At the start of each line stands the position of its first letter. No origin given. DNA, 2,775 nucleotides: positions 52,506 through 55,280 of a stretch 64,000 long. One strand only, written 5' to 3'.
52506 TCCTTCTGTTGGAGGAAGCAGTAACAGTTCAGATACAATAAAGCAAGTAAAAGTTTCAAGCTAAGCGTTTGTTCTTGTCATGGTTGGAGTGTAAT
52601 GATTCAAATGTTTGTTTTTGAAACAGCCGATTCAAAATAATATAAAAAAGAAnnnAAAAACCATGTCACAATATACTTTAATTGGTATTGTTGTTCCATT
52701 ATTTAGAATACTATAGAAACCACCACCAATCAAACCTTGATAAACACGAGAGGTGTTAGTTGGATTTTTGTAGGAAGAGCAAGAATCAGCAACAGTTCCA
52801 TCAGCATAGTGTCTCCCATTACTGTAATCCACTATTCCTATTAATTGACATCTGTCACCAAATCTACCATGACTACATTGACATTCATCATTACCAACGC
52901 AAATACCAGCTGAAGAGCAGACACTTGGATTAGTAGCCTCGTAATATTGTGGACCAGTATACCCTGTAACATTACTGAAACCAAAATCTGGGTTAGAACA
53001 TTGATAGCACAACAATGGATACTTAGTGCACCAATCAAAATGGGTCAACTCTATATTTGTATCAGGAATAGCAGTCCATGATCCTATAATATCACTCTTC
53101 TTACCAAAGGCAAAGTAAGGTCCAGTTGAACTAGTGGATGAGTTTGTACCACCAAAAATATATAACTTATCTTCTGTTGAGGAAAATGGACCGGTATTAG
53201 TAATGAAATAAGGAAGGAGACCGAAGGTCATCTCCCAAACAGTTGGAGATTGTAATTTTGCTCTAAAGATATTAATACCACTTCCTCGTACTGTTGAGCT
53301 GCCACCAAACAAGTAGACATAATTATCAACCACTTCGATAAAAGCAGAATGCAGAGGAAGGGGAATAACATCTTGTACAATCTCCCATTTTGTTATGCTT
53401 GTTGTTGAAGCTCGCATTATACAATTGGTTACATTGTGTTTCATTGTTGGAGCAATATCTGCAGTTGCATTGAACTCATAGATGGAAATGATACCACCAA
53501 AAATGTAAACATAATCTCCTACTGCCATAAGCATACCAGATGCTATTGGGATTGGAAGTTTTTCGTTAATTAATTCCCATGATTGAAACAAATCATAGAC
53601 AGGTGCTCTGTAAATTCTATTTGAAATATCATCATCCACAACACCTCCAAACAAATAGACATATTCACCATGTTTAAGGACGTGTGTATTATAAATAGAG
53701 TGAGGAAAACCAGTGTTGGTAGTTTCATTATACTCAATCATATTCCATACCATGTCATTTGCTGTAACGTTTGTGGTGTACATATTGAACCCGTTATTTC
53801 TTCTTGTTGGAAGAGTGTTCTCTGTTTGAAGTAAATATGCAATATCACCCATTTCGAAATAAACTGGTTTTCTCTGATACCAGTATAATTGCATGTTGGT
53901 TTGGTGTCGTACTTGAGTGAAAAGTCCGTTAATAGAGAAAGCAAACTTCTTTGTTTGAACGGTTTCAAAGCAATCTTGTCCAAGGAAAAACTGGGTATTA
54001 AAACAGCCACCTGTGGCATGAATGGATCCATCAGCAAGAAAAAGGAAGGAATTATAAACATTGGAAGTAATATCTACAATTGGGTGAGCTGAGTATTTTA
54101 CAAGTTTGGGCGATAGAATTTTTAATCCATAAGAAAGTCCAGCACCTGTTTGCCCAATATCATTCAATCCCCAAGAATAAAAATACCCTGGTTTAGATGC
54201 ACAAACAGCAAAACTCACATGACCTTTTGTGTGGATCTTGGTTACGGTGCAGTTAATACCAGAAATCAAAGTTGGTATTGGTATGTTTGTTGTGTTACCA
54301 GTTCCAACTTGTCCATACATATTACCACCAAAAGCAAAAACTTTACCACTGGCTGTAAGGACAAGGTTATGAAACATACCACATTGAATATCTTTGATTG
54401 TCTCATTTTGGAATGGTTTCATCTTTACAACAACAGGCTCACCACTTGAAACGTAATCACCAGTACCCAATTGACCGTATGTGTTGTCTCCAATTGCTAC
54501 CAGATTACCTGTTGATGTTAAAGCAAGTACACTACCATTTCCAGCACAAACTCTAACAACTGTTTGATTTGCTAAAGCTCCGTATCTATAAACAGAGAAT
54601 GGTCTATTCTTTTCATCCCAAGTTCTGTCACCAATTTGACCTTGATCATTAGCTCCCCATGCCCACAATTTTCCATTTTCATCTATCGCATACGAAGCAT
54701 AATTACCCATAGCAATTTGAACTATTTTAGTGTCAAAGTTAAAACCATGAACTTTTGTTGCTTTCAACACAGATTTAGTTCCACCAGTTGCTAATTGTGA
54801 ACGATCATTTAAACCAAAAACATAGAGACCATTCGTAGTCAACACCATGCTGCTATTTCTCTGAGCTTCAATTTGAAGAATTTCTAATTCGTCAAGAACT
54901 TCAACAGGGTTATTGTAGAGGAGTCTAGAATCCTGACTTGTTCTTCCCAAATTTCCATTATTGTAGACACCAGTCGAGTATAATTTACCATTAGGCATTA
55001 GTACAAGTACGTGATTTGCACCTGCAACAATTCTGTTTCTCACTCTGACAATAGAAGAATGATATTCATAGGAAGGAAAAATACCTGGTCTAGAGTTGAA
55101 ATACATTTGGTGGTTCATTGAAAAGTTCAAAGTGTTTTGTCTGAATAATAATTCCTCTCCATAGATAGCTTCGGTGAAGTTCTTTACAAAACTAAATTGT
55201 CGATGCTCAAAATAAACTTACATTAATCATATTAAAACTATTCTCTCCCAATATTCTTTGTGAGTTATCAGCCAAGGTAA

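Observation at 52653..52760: Paralog B ends in an EGF-like module plus a truncated fibrinogen-like domain start (..KVYCDM, then stop)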

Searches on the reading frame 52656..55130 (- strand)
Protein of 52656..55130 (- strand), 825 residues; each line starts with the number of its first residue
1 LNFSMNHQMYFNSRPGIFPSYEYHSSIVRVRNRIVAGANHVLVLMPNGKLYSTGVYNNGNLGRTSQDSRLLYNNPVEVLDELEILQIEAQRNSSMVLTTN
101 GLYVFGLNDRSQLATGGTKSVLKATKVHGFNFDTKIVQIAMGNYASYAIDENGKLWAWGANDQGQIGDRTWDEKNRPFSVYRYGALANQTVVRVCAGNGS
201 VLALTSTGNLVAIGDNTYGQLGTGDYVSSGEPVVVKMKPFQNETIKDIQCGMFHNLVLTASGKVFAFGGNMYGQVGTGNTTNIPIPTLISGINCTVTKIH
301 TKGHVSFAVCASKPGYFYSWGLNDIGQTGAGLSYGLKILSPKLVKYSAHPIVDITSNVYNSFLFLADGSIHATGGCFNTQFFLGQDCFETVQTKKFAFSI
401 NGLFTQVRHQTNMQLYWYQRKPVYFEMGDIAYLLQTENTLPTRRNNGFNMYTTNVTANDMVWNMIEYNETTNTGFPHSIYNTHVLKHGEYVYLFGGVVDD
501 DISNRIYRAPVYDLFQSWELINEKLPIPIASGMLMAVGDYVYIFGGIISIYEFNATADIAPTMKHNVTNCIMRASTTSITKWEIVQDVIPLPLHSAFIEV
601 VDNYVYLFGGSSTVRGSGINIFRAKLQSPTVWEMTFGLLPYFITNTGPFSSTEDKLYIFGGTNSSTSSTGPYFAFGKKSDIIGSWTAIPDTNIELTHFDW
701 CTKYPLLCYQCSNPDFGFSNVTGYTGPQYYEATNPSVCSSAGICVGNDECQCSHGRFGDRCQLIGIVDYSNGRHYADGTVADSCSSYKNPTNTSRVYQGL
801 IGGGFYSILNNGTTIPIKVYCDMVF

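Call 6: search_protein_families(library=pfam, proteins=[window:52656-55130:-], max_evalue=10)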
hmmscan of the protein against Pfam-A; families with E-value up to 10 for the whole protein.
window:52656-55130:- (825 aa): 13 families
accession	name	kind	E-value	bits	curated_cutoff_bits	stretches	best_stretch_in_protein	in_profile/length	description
PF25390.1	WD40_RLD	-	4.3e-62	211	150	1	32-354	35-354/363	RCC1-like domain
PF00415.24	RCC1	-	3.7e-38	130.3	21.7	6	261-300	1-41/50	Regulator of chromosome condensation (RCC1) repeat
PF13540.12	RCC1_2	-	7.8e-32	108.7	22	5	136-165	1-30/30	Regulator of chromosome condensation (RCC1) repeat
PF13964.12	Kelch_6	-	7.2e-12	45.3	25.3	4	487-522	10-44/50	Kelch motif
PF24681.1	Kelch_KLHDC2_KLHL20_DRC7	-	5.7e-10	39.3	50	2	459-610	88-221/221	KLHDC2/KLHL20/DRC7 Kelch-repeats domain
PF25384.1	Alsin_RLD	-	8.8e-10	38.9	100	2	153-266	242-354/405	Alsin RCC1-like domain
PF01344.31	Kelch_1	-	1.2e-05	25.1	20.1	2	652-668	10-26/46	Kelch motif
PF13418.12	Kelch_4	-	0.00038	20.8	21.6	1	653-666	12-25/49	Galactose oxidase, central domain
PF07646.21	Kelch_2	-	0.0023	18.3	21.3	0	40-62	4-24/48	Kelch motif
PF00008.33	EGF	-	0.02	15.6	21.5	1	734-760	4-32/32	EGF-like domain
PF07974.19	EGF_2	-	0.049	14.4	22.1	1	736-761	6-32/32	EGF-like domain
PF13415.12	Kelch_3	-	2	9.1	22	1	654-689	2-34/48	Galactose oxidase, central domain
PF25024.1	EGF_TEN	-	5.6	6.9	65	1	722-764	83-125/234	Teneurin EGF domain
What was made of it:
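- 54069..55037 (-): RCC1-like beta-propeller domain. Six RCC1 repeats are also found (call 6).
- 53061..53756 (-): Kelch-repeat region. Pfam Kelch_6 scores 45.3 bits and Kelch_1 25.1 bits, both above their cut-offs; residues about 459-690 (call 6).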

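Call 11: find_homologous_proteins(query=window:52656-55130:-, max_evalue=1e-10)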
Query window:52656-55130:- (825 aa): 619 proteins with E <= 1e-10 among 8000 candidates; the best 120 are listed.
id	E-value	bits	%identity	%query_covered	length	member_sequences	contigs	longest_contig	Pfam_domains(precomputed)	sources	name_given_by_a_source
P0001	0.0e+0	1773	93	99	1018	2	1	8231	PF24681.2,PF13415.13,PF00415.25,PF13540.13,PF25384.2,PF25390.2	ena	-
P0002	0.0e+0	1033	57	100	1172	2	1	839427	PF24681.2,PF13415.13,PF00415.25,PF00147.24,PF13540.13,PF25384.2,PF25390.2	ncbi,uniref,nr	ncbi:hypothetical protein FDP41_001825 [Naegleria fowleri]|uniref:EGF-like domain-containing protein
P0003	4.2e-288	976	52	100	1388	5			PF24681.2,PF13415.13,PF00415.25,PF13540.13,PF25384.2,PF25390.2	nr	nr:unnamed protein product [Naegleria fowleri]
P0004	1.1e-281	955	51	100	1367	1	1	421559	PF24681.2,PF13415.13,PF00415.25,PF13540.13,PF25384.2,PF25390.2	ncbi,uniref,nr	ncbi:hypothetical protein C9374_009311 [Naegleria lovaniensis]|uniref:EGF-like domain-containing pro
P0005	2.9e-269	914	51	100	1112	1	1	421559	PF24681.2,PF13415.13,PF00415.25,PF24981.2,PF13540.13,PF01344.32,PF25384.2,PF25390.2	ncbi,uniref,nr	ncbi:hypothetical protein C9374_009414 [Naegleria lovaniensis]|uniref:EGF-like domain-containing pro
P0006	3.5e-269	914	51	100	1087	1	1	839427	PF24681.2,PF13415.13,PF00415.25,PF13540.13,PF25384.2,PF25390.2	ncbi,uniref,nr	ncbi:hypothetical protein FDP41_001824 [Naegleria fowleri]|uniref:EGF-like domain-containing protein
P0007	9.1e-181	621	47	81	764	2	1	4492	PF24681.2,PF13415.13,PF00415.25,PF24981.2,PF13540.13,PF25384.2,PF25390.2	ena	-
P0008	4.6e-169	583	42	83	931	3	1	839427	PF24681.2,PF13415.13,PF00415.25,PF24981.2,PF13540.13,PF25384.2,PF25390.2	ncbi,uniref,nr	ncbi:hypothetical protein FDP41_001826 [Naegleria fowleri]|uniref:RCC1-like domain-containing protei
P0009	3.1e-146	507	41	82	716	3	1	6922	PF24681.2,PF13415.13,PF00415.25,PF24981.2,PF13540.13,PF25384.2,PF25390.2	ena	-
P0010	1.3e-135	472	39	84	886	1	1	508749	PF24996.1,PF24681.2,PF13415.13,PF00415.25,PF13540.13,PF25384.2,PF25390.2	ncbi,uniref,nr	ncbi:hypothetical protein C9374_007982 [Naegleria lovaniensis]|uniref:RCC1-like domain-containing pr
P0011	1.6e-135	472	39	82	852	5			PF24996.1,PF24681.2,PF13415.13,PF00415.25,PF13540.13,PF25384.2,PF25390.2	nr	nr:unnamed protein product [Naegleria fowleri]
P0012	1.1e-131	459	39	84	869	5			PF24681.2,PF13415.13,PF00415.25,PF13540.13,PF25384.2,PF25390.2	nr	nr:unnamed protein product [Naegleria fowleri]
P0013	8.1e-118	413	35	89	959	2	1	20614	PF00415.25,PF13540.13,PF07974.20,PF25024.1,PF25384.2,PF23301.2,PF23106.2,PF25390.2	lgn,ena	-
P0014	1.0e-113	399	27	51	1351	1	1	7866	PF00415.25,PF13540.13,PF25384.2,PF25390.2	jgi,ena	-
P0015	2.1e-103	365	33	31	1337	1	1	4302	PF00415.25,PF13540.13,PF25384.2,PF25390.2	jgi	jgi:alpha-tubulin suppressor-like RCC1 family protein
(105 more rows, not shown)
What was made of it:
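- On EGF-like domain: UniRef names homologues P0002-P0006 'EGF-like domain-containing protein' (call 11).
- On RCC1-like domain plus Kelch propeller paralogue family of Naegleria: Hits to N. gruberi, N. fowleri and N. lovaniensis have E=0 to 1e-130 (call 11).
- Tried and rejected: The whole protein was needed (call 11).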

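Call 14: find_encoding_contigs(protein=P0001, flank=10000)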
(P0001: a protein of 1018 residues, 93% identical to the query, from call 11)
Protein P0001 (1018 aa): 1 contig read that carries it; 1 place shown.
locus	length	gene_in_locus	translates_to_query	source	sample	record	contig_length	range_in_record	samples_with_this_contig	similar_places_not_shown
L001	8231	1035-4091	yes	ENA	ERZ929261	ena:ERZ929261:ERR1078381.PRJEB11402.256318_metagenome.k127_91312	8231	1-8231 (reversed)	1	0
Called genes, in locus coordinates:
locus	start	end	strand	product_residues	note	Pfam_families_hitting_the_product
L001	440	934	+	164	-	-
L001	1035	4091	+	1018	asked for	PF25390:WD40_RLD, PF13540:RCC1_2, PF25384:Alsin_RLD (weak), PF00415:RCC1 (weak), PF13540:RCC1_2 (weak), PF00415:RCC1 (weak), PF13540:RCC1_2 (weak), PF24681:Kelch_KLHDC2_KLHL20_DRC7 (weak), +1 more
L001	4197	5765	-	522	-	PF14027:Questin_oxidase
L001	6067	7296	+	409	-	-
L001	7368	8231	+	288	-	?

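Call 16: find_encoding_contigs(protein=P0002, flank=10000, max_places=2)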
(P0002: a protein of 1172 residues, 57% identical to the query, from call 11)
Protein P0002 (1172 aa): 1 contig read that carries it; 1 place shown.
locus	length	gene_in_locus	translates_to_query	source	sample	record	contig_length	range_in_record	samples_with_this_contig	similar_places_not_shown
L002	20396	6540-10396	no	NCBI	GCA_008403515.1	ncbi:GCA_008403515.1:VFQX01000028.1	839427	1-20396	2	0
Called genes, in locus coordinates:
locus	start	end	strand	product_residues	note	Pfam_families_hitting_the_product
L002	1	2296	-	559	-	?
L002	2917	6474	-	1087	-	PF25390:WD40_RLD, PF00415:RCC1 (weak), PF13540:RCC1_2, PF25390:WD40_RLD, PF00415:RCC1, PF13540:RCC1_2 (weak), PF00415:RCC1, PF13540:RCC1_2, +3 more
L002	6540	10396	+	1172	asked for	PF25390:WD40_RLD, PF00415:RCC1, PF13540:RCC1_2, PF25384:Alsin_RLD (weak), PF13540:RCC1_2, PF00415:RCC1, PF13415:Beta-prop_FBX42, PF00147:Fibrinogen_C (weak), +1 more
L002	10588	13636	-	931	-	PF25390:WD40_RLD, PF00415:RCC1 (weak), PF13540:RCC1_2, PF00415:RCC1 (weak), PF13540:RCC1_2, PF13540:RCC1_2, PF24681:Kelch_KLHDC2_KLHL20_DRC7, PF13415:Beta-prop_FBX42, +3 more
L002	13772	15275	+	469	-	PF07974:EGF_2 (faint), PF25024:EGF_TEN, PF23106:EGF_Teneurin (weak)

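Call 19: find_encoding_contigs(protein=window:52656-55106:-, flank=10000, max_places=10)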
Protein window:52656-55106:- (817 aa): no gene with exactly this product is on record in the collection.

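Call 62: list_cluster_members(proteins=[P0001, P0130, P0147, P0153, P0171, P0192, P0184, P0122, P0124, P0007])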
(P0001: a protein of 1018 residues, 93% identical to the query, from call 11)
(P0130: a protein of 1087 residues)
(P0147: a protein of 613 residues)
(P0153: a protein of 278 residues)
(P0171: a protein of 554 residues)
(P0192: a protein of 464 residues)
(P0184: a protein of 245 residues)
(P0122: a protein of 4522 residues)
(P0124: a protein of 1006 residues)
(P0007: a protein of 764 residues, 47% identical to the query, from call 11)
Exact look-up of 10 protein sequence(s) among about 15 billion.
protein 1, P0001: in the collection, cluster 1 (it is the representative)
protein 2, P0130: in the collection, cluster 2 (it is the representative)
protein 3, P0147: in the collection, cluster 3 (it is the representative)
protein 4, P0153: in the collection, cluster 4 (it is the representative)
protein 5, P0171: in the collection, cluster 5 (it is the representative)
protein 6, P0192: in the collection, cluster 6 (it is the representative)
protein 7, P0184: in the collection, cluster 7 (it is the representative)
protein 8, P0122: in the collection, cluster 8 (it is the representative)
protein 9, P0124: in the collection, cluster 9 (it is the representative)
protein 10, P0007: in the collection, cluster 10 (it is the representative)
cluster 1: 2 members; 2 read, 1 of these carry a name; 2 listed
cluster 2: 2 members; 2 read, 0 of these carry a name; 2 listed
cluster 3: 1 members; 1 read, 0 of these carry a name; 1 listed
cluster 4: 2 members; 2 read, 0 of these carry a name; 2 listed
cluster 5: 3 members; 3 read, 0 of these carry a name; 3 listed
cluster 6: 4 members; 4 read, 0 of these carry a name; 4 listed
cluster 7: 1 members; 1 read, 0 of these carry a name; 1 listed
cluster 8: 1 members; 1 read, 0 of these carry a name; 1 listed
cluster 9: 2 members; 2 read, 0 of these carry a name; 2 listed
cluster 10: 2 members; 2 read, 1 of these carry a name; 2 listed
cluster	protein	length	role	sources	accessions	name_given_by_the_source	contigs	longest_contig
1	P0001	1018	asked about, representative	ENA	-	-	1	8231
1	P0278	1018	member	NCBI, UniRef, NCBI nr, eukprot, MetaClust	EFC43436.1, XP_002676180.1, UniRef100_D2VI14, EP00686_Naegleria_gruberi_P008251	predicted protein [Naegleria gruberi] | Predicted protein n=1 Tax=Naegleria gruberi TaxID=5762 RepID=D2VI14_NAEGR | uncharacterized protein NAEGRDRAFT_68523 [Naegleria gruberi]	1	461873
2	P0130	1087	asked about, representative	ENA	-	-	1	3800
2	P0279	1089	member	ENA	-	-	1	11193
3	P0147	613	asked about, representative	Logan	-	-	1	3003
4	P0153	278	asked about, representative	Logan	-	-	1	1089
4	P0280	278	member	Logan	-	-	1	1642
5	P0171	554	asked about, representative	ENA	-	-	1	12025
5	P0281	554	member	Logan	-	-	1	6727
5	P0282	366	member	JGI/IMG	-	-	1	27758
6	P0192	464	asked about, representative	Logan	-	-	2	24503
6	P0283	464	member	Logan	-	-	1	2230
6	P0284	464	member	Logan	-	-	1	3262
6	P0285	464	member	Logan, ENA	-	-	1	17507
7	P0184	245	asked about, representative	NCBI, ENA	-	-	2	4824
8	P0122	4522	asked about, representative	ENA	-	-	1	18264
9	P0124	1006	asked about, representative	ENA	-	-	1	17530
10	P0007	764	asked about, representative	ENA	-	-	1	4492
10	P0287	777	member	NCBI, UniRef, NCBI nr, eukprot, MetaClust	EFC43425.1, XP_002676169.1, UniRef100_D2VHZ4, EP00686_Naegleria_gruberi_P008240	predicted protein [Naegleria gruberi] | Predicted protein n=1 Tax=Naegleria gruberi TaxID=5762 RepID=D2VHZ4_NAEGR | uncharacterized protein NAEGRDRAFT_49691 [Naegleria gruberi]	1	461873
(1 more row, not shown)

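Call 63: find_encoding_contigs(protein=P0278, flank=10000, max_places=3)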
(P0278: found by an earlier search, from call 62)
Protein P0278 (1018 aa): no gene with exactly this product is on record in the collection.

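Call 65: find_encoding_contigs(protein=P0287, flank=10000, max_places=3)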
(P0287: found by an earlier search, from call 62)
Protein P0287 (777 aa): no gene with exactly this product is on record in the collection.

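Call 72: find_encoding_contigs(protein=window:52656-55118:-, flank=10000, max_places=6)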
Protein window:52656-55118:- (821 aa): no gene with exactly this product is on record in the collection.
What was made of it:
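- Tried and rejected: Exact-protein look-ups of two start variants of B gave none (calls 19, 72).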
